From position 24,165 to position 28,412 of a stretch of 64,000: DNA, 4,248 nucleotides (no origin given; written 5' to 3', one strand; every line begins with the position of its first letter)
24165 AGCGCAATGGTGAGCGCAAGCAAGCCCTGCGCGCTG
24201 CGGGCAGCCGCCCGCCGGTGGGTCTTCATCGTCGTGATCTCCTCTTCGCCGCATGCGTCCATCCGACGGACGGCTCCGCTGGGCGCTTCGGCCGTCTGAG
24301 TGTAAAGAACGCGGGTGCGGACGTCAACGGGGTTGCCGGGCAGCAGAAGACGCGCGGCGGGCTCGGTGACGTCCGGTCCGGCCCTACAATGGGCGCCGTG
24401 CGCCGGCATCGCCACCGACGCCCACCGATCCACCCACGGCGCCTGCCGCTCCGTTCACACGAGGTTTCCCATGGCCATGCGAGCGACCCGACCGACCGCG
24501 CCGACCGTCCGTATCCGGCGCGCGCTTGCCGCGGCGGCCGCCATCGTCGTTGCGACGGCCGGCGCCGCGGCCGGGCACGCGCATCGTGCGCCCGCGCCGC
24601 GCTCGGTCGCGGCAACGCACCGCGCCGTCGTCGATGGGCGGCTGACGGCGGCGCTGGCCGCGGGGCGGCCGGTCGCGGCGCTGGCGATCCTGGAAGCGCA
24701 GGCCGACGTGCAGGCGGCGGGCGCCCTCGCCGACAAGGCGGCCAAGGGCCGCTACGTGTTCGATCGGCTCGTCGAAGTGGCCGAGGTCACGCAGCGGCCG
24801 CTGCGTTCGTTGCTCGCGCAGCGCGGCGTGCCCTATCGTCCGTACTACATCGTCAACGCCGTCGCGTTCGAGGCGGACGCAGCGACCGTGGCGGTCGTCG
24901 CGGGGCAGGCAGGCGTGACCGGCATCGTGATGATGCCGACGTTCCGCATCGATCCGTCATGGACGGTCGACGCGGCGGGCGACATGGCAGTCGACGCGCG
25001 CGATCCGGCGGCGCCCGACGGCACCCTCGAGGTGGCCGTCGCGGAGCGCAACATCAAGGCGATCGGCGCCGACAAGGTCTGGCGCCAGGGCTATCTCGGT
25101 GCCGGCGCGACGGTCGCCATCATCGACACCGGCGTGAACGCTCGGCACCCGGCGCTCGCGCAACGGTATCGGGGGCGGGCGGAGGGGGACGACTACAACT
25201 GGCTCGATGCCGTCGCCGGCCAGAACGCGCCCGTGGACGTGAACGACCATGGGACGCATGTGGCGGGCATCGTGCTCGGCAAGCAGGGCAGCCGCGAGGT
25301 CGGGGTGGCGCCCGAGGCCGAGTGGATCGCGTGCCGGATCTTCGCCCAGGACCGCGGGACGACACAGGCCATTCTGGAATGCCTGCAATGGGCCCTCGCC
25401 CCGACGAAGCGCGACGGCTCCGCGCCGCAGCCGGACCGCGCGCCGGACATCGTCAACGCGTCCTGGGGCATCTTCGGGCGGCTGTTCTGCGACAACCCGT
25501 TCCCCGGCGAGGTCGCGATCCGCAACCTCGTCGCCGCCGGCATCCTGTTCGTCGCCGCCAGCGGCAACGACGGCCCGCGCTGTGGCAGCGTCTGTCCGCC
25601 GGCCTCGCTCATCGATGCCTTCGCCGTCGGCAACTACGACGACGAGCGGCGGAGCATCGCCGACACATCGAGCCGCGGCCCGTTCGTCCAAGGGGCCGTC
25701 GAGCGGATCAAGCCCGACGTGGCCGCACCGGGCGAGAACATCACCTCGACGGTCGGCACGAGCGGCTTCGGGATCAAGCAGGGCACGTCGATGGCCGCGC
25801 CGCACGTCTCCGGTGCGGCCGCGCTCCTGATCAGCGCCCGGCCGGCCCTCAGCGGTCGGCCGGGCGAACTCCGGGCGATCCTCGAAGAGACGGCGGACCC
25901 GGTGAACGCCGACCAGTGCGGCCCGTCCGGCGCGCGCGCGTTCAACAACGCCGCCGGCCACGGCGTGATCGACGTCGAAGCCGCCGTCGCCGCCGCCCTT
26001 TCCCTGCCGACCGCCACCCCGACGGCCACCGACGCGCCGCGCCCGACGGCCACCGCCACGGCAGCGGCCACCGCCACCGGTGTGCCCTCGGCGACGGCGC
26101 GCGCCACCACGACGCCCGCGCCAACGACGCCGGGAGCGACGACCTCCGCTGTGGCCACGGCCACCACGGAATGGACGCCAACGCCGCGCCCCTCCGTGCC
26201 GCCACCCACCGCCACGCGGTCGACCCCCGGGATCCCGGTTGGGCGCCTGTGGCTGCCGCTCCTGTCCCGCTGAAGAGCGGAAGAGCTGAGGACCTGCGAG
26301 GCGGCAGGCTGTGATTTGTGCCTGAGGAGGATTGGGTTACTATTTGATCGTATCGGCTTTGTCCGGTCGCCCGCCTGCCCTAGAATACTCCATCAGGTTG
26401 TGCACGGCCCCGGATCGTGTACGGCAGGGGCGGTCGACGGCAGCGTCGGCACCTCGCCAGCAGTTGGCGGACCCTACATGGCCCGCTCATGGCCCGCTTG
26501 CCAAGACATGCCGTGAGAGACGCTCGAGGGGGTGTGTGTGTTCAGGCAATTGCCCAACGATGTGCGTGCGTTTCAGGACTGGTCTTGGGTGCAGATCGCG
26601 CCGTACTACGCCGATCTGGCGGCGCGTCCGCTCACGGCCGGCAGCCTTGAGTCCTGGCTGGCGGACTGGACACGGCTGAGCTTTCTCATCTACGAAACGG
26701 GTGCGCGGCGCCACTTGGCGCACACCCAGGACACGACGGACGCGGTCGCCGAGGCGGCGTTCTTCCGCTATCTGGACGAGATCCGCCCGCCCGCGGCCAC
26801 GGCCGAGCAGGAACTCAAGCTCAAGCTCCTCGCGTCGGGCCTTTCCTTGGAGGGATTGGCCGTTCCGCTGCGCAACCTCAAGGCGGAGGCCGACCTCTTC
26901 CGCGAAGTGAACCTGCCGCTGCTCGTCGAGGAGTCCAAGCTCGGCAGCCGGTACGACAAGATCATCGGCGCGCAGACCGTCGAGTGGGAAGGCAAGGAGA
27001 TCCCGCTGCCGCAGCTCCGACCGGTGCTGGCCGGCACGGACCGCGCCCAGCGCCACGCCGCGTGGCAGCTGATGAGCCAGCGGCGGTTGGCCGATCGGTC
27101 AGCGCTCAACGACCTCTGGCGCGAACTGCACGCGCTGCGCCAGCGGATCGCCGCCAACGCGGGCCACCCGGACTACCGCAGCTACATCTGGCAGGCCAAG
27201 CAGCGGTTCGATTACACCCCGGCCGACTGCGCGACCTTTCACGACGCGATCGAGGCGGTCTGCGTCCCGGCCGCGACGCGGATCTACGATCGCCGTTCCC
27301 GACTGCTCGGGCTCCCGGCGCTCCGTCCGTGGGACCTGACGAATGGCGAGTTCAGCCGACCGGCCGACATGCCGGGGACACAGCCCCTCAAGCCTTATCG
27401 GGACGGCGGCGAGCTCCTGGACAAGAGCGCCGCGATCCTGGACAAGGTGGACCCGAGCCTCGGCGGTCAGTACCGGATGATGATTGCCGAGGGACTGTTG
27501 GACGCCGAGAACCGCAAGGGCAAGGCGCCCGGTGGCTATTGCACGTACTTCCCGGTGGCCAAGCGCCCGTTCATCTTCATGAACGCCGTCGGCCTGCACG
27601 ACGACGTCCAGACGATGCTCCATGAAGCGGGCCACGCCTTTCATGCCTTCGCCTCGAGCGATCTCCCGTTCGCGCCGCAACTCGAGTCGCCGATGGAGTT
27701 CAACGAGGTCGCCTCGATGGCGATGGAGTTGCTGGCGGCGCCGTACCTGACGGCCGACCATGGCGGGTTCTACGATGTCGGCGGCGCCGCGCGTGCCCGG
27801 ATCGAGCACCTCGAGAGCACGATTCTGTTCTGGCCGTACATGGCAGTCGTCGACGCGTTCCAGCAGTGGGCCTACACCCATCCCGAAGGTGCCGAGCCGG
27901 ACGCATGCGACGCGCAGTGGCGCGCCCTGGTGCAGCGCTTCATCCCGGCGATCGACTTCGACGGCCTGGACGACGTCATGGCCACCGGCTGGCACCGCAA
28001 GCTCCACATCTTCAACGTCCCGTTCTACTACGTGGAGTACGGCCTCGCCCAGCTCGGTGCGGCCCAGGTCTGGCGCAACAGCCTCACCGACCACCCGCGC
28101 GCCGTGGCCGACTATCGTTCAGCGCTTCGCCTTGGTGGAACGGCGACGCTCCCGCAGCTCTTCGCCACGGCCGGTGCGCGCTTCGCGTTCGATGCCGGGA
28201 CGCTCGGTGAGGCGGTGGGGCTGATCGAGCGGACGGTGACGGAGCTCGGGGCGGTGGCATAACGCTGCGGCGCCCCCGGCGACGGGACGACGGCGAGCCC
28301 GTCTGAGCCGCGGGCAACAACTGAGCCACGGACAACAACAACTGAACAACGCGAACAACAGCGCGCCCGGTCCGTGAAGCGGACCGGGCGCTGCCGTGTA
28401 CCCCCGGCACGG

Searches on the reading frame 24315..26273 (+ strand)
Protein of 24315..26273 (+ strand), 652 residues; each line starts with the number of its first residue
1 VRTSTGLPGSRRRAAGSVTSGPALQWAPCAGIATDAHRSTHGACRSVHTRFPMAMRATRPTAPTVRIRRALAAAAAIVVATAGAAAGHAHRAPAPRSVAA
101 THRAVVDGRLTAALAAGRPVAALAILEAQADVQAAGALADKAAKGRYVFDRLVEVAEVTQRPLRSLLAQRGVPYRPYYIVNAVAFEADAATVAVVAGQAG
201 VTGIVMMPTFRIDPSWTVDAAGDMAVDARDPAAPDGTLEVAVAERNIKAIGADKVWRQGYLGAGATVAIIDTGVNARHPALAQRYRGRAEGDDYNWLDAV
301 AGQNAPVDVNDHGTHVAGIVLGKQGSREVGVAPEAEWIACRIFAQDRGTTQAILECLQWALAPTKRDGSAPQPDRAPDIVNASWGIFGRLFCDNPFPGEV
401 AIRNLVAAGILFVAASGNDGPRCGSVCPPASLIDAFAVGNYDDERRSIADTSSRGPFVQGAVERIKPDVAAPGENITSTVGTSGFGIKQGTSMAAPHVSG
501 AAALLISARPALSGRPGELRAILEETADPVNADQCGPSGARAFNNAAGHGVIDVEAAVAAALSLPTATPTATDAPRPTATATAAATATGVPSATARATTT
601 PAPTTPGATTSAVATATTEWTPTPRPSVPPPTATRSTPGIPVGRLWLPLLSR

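Call 7: search_protein_families(library=pfam, proteins=[window:24315-26273:+], max_evalue=0.001)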
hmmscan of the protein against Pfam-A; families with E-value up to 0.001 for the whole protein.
window:24315-26273:+ (652 aa): 1 family
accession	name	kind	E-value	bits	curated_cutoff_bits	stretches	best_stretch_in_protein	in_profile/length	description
PF00082.27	Peptidase_S8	-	2.3e-54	185.1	21.8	1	262-550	1-288/288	Subtilase family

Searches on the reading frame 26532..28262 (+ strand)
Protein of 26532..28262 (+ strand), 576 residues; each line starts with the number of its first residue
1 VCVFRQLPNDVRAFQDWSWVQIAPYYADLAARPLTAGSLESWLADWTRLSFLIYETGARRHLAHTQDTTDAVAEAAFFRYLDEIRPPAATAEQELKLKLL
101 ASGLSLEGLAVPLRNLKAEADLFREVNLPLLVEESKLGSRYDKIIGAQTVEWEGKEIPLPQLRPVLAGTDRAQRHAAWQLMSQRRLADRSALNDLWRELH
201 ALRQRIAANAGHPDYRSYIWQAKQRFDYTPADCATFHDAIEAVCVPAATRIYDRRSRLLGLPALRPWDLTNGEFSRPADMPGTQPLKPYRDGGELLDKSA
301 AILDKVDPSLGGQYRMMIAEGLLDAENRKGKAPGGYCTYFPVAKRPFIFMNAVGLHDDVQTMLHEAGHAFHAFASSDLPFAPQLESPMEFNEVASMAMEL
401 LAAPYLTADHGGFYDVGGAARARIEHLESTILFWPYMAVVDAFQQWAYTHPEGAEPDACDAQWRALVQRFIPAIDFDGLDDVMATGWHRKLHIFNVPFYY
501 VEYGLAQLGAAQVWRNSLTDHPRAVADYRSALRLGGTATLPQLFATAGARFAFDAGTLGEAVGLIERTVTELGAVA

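Call 7: search_protein_families(library=pfam, proteins=[window:26532-28262:+], max_evalue=0.001)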
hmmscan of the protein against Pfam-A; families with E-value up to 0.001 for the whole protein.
window:26532-28262:+ (576 aa): 1 family
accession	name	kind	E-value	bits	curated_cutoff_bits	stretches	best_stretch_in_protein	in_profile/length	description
PF01432.26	Peptidase_M3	-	2.3e-37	129.9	27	1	169-555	6-449/457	Peptidase family M3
